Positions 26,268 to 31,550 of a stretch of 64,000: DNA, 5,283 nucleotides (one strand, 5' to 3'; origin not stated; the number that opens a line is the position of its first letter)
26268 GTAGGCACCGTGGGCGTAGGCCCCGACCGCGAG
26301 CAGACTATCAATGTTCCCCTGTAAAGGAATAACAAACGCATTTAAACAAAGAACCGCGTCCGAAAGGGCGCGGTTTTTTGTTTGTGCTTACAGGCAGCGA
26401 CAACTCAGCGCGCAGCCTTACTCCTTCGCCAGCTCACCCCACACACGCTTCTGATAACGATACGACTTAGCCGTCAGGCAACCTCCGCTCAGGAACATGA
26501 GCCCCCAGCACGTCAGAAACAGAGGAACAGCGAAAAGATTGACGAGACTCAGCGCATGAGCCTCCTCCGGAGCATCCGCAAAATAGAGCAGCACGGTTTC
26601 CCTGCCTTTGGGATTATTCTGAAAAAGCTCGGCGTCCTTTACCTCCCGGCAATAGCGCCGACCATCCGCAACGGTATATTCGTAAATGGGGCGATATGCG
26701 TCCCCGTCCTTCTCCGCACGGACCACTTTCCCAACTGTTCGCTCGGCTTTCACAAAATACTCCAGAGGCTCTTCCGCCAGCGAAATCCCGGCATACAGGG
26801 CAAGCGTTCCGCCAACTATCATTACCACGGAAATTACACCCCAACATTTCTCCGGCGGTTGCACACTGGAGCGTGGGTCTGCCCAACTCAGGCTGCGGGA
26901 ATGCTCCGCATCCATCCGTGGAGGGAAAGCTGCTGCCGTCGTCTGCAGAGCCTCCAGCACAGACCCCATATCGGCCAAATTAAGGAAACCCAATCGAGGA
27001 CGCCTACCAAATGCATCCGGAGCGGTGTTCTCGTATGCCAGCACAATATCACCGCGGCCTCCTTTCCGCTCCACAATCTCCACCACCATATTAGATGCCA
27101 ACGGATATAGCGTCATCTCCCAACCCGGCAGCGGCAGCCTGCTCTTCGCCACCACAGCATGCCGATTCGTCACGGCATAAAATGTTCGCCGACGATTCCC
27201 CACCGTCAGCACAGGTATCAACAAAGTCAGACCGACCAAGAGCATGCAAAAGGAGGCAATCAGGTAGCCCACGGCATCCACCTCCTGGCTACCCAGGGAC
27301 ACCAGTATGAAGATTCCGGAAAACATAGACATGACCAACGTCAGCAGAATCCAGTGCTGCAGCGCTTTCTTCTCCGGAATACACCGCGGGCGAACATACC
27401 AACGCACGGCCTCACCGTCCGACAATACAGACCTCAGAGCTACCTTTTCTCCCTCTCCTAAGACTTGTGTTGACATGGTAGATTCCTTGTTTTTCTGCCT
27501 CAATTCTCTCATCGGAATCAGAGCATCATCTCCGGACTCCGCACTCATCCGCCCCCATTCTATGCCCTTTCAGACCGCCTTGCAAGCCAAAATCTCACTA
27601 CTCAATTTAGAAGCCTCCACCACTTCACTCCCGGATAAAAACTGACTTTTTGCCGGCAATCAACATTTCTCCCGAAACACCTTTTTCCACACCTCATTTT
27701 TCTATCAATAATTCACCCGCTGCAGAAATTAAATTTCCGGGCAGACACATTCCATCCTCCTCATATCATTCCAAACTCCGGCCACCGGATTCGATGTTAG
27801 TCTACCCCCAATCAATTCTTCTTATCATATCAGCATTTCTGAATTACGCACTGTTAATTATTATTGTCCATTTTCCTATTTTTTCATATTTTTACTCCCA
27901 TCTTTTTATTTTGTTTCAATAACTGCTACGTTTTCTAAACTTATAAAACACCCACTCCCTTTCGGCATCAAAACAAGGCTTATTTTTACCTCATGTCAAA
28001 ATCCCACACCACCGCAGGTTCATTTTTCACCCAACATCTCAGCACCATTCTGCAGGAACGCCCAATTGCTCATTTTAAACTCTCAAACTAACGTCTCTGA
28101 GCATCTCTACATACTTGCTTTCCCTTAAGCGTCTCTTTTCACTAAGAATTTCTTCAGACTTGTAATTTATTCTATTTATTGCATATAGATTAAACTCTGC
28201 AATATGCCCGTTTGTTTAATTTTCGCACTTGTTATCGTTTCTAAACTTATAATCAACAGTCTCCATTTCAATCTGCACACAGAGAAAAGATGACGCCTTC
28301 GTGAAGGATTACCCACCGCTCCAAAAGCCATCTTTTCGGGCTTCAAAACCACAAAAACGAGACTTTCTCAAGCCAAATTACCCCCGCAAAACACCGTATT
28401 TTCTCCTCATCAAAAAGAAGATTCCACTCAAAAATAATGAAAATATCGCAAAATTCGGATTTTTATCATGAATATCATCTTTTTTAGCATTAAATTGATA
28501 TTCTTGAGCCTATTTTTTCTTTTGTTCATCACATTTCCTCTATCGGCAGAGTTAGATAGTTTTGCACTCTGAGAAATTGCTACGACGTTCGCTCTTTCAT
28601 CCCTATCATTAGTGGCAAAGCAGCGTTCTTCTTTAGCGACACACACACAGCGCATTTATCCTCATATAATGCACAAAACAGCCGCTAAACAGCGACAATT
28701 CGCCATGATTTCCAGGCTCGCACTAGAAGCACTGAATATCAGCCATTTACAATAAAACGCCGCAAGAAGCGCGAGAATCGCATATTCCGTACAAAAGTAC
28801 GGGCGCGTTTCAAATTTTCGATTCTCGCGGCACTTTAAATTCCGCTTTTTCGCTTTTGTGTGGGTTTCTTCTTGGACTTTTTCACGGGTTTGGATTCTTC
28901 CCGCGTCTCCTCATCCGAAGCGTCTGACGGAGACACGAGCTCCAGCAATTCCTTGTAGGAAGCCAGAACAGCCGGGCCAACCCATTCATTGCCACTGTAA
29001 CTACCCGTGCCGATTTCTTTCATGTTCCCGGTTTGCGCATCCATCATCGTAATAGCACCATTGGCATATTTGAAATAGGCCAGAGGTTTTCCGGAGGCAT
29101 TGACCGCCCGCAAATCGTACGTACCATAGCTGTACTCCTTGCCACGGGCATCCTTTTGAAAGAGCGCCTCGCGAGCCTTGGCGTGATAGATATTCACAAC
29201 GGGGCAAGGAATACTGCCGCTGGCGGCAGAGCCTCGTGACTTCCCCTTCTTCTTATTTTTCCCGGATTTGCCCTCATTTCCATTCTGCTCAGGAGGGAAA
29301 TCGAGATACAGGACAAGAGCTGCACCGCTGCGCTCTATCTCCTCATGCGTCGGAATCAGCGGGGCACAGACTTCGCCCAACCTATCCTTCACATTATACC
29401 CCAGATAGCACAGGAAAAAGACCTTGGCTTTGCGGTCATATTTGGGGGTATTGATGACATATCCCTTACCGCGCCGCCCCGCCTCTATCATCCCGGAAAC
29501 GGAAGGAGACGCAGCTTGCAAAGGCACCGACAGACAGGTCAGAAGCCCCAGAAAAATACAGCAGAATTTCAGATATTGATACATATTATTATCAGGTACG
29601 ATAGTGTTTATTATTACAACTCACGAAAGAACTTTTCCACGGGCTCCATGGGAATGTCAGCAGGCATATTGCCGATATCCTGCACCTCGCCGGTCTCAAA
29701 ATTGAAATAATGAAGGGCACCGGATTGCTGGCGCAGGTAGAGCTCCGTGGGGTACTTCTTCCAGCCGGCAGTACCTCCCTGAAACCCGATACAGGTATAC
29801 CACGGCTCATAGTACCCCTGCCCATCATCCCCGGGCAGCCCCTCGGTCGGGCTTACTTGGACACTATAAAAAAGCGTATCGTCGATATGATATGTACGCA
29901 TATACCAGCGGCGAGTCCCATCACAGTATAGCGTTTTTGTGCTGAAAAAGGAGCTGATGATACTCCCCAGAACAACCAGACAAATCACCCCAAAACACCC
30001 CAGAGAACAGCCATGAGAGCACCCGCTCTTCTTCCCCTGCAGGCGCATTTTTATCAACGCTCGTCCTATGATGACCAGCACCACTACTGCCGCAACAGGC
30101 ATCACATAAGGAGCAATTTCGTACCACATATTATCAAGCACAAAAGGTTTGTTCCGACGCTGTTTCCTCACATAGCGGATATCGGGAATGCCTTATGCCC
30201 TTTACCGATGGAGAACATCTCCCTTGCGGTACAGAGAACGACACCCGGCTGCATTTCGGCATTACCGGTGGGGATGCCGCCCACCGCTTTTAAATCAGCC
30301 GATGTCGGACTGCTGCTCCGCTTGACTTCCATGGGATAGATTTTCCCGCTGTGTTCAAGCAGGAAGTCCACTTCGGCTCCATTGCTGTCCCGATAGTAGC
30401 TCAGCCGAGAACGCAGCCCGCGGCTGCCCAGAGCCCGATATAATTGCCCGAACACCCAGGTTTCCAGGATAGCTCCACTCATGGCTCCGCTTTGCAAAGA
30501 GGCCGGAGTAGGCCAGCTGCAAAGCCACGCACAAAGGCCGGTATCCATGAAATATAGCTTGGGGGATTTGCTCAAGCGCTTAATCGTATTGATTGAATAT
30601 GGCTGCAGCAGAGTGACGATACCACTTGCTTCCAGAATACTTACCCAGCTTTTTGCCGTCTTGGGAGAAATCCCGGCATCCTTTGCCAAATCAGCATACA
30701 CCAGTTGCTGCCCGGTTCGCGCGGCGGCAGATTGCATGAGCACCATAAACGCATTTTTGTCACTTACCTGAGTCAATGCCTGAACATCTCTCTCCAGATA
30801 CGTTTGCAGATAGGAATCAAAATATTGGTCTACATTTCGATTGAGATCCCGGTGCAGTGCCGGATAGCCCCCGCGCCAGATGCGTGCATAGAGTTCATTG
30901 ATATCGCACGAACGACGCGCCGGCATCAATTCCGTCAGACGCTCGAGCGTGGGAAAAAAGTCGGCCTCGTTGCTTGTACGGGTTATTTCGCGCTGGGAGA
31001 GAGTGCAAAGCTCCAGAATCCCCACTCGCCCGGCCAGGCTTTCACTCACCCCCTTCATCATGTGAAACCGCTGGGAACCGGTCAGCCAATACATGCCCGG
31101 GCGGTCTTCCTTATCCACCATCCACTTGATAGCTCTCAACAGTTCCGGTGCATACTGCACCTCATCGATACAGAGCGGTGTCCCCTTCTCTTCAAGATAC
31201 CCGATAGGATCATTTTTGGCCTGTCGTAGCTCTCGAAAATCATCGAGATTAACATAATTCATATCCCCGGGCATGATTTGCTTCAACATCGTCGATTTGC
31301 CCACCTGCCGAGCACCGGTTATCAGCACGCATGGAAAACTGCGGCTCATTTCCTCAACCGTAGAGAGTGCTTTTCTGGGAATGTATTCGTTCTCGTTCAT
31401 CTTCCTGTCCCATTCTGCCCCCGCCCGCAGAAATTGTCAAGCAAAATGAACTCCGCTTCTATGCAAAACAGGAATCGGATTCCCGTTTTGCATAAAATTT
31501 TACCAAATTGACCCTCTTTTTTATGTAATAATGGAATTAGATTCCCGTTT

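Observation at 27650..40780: Integrase-centred lower-GC island inserted between a core membrane-protein gene and groEL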

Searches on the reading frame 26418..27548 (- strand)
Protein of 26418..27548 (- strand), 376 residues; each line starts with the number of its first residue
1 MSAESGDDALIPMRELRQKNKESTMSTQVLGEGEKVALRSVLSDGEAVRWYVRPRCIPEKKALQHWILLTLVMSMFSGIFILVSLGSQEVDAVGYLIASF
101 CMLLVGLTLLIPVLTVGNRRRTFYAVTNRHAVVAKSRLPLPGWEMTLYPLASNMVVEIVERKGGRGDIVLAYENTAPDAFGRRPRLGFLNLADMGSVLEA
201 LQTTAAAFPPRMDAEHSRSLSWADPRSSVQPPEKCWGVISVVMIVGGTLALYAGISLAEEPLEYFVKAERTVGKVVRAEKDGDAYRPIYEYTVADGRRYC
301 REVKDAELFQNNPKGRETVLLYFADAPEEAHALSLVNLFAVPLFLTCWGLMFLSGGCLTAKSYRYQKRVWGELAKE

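Call 4: search_protein_families(library=pfam, proteins=[window:26418-27548:-], max_evalue=0.01)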
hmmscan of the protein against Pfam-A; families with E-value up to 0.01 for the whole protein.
window:26418-27548:- (376 aa): 1 family
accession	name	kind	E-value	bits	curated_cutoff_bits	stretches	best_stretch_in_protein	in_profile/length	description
PF12158.14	DUF3592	-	0.0004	21.4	25.3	1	274-331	4-78/84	Domain of unknown function (DUF3592)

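Call 8: search_protein_families(library=ncbifam, proteins=[window:26418-27548:-], max_evalue=0.01)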
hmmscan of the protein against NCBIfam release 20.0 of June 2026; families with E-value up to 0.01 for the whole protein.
window:26418-27548:- (376 aa): 1 family
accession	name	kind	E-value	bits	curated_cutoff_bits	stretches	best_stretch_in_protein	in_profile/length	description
NF040894.1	puhB_PGC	equivalog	0.0005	20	110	1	40-174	14-146/176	photosynthetic complex putative assembly protein PuhB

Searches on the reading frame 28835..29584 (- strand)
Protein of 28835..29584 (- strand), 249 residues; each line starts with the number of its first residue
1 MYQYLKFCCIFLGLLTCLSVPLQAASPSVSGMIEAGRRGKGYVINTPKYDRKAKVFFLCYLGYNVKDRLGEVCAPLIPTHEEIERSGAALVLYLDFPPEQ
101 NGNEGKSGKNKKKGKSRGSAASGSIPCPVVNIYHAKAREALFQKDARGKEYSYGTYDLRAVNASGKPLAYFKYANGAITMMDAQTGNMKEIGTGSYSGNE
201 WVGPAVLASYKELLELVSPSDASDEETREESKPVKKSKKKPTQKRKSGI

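Call 4: search_protein_families(library=pfam, proteins=[window:28835-29584:-], max_evalue=0.01)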
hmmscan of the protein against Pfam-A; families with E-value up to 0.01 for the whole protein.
window:28835-29584:- (249 aa): 0 families

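Call 8: search_protein_families(library=ncbifam, proteins=[window:28835-29584:-], max_evalue=0.01)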
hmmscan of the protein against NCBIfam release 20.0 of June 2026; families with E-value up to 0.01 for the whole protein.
window:28835-29584:- (249 aa): 0 families

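Call 34: search_protein_families(library=padloc, proteins=[window:28835-29584:-], max_evalue=0.01)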
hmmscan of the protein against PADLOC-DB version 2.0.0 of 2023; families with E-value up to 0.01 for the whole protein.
window:28835-29584:- (249 aa): 0 families

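Call 35: search_protein_families(library=phrogs, proteins=[window:28835-29584:-], max_evalue=0.01)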
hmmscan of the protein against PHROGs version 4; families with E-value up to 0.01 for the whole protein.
window:28835-29584:- (249 aa): 0 families

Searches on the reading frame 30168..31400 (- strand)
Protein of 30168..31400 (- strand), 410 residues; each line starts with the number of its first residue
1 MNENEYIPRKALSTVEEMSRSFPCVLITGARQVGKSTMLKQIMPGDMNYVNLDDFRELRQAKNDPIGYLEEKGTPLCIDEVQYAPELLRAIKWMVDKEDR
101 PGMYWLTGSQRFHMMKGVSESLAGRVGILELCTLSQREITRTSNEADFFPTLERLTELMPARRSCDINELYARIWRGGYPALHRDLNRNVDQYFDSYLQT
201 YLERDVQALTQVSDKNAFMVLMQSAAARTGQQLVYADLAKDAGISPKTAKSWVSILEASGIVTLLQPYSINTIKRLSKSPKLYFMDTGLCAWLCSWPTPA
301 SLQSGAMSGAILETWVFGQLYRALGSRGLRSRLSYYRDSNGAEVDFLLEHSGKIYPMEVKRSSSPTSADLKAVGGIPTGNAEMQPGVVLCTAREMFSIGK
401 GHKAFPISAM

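Call 4: search_protein_families(library=pfam, proteins=[window:30168-31400:-], max_evalue=0.01)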
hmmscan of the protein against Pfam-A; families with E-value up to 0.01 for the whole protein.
window:30168-31400:- (410 aa): 4 families
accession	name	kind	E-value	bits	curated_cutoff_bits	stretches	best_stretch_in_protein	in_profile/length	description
PF13635.12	DUF4143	-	6.6e-45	153.2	28.1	1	203-362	1-160/160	Domain of unknown function (DUF4143)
PF13173.12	AAA_14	-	1.4e-28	99.9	27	1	23-139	3-128/129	AAA domain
PF13191.12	AAA_16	-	0.0027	18.7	32.6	0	19-43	20-45/167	AAA ATPase domain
PF13730.12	HTH_36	-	0.0063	16.7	25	0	235-262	28-55/55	Helix-turn-helix domain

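Call 8: search_protein_families(library=ncbifam, proteins=[window:30168-31400:-], max_evalue=0.01)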
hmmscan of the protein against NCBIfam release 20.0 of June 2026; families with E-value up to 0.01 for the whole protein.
window:30168-31400:- (410 aa): 1 family
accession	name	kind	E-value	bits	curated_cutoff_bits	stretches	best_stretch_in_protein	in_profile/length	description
NF041814.1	Avs5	equivalog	0.0098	13.8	1000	0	6-45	324-363/763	AVAST type 5 anti-phage protein Avs5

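Call 34: search_protein_families(library=padloc, proteins=[window:30168-31400:-], max_evalue=0.01)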
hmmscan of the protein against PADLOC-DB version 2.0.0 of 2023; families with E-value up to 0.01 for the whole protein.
window:30168-31400:- (410 aa): 9 families
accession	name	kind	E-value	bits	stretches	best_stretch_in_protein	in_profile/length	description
PDLC04790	PDC-S01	-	1.7e-115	384.1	1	5-410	10-417/422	-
PDLC04789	PDC-S01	-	3e-54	182.5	1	7-364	2-343/375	-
PDLC04787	PDC-S01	-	2.3e-33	113.7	1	3-362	8-358/412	-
PDLC04791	PDC-S01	-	2.1e-31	107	2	174-372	162-362/395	-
PDLC04788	PDC-S01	-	2.4e-27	94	1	25-364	22-385/448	-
PDLC04786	PDC-S01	-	1.7e-21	74.5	1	24-372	22-397/439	-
PDLC04792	PDC-S01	-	4.6e-15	53.1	2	277-367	302-390/452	-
PDLC02170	Avs5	-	0.0063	12.6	1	5-49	323-367/771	-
PDLC04140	mad8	-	0.0095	13.5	0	23-219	28-160/314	mads_8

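Call 35: search_protein_families(library=phrogs, proteins=[window:30168-31400:-], max_evalue=0.01)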
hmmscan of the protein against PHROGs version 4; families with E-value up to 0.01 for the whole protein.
window:30168-31400:- (410 aa): 0 families
